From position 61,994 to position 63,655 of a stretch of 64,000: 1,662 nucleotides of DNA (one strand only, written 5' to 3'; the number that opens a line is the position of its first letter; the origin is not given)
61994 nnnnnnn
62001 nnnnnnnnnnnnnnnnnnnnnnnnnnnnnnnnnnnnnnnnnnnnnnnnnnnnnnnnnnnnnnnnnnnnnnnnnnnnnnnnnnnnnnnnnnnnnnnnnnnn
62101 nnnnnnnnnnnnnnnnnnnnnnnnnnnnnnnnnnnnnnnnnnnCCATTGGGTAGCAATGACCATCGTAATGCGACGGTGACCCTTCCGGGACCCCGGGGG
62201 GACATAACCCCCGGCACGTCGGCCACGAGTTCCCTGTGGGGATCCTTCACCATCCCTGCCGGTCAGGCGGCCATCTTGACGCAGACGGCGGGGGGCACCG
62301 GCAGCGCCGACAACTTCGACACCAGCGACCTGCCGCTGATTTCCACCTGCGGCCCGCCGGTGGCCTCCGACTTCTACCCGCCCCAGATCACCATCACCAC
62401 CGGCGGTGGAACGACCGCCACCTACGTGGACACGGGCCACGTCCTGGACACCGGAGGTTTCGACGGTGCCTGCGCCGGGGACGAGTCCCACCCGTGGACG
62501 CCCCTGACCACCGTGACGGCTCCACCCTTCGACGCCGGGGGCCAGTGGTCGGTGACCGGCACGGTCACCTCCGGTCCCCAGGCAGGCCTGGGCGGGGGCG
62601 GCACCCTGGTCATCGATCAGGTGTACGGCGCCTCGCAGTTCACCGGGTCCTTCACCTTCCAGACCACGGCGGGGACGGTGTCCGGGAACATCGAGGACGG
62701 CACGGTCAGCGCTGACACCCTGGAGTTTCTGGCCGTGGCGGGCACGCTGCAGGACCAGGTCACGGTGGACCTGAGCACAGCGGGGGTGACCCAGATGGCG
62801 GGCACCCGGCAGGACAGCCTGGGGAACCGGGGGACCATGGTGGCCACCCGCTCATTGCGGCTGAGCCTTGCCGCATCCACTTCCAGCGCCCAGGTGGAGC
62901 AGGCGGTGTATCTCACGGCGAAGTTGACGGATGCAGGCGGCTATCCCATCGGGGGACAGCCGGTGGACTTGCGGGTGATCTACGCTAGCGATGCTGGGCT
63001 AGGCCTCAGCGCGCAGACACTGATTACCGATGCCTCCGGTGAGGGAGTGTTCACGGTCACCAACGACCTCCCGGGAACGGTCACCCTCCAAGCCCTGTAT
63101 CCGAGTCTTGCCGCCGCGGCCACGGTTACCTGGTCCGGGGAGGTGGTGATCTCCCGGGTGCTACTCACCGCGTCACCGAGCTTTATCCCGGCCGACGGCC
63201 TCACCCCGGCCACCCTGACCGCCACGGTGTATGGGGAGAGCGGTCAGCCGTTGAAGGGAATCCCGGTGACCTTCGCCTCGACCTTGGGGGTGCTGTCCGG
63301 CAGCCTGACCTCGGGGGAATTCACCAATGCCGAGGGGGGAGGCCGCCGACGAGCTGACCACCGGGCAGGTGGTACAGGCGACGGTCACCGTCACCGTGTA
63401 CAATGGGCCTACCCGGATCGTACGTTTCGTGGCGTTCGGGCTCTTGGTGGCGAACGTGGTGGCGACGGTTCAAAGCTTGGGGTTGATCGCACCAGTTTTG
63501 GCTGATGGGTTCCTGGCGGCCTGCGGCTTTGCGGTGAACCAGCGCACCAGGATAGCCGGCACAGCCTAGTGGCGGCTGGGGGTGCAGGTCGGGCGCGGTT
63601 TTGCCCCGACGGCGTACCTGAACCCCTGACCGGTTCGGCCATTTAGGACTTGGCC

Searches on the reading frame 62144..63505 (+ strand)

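Call 15: search_protein_families(library=pfam, proteins=[window:62144-63505:+], max_evalue=0.001)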
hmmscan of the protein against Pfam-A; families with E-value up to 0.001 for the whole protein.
window:62144-63505:+ (453 aa): 2 families
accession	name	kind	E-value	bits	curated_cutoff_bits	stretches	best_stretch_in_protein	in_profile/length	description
PF02369.22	Big_1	-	2.2e-18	66.6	34.9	2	341-398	4-60/93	Bacterial Ig-like domain (group 1)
PF09134.16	Invasin_D3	-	9.6e-07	29.7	33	1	341-390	7-58/98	Invasin, domain 3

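Call 61: search_protein_families(library=pfam, proteins=[window:62147-63502:+], max_evalue=0.001)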
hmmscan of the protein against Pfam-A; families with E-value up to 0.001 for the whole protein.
window:62147-63502:+ (452 aa): 2 families
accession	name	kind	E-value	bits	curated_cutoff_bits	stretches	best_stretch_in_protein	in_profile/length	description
PF02369.22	Big_1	-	2.1e-18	66.6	34.9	2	340-397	4-60/93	Bacterial Ig-like domain (group 1)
PF09134.16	Invasin_D3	-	9.5e-07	29.7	33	1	340-389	7-58/98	Invasin, domain 3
